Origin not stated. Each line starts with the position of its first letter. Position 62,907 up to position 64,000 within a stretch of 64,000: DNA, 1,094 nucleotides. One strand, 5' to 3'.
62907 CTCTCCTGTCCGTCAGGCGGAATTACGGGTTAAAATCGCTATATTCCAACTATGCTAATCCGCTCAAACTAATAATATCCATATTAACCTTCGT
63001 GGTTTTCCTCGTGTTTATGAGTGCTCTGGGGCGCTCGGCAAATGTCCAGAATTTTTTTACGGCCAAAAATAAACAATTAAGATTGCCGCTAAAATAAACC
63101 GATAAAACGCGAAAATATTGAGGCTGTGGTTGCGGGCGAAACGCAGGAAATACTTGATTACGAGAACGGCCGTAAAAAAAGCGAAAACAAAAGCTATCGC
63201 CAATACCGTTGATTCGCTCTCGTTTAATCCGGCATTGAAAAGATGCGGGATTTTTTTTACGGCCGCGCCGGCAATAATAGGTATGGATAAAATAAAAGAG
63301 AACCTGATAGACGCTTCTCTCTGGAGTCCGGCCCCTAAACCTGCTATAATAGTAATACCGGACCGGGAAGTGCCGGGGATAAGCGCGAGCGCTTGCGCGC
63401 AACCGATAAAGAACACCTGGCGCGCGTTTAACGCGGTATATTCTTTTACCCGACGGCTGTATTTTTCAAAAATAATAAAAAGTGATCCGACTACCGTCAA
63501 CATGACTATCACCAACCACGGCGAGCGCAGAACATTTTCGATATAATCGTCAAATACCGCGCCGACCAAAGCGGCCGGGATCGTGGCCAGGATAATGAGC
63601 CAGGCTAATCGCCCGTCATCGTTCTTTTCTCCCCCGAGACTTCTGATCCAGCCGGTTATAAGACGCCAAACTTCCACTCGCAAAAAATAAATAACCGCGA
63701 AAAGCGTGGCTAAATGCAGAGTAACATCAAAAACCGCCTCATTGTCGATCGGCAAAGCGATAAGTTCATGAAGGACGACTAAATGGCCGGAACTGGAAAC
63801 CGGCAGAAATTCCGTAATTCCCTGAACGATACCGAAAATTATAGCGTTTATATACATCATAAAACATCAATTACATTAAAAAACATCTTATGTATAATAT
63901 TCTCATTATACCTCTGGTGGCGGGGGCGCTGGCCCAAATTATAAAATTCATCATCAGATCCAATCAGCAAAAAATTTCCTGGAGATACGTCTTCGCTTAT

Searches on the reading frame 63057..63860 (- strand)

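Call 13: search_protein_families(library=pfam, proteins=[window:63057-63860:-], max_evalue=0.001)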
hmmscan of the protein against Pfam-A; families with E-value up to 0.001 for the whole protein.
window:63057-63860:- (267 aa): 1 family
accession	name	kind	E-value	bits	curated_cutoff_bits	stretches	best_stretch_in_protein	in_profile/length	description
PF02673.24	BacA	-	3.9e-81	273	33.4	1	6-260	1-257/257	Bacitracin resistance protein BacA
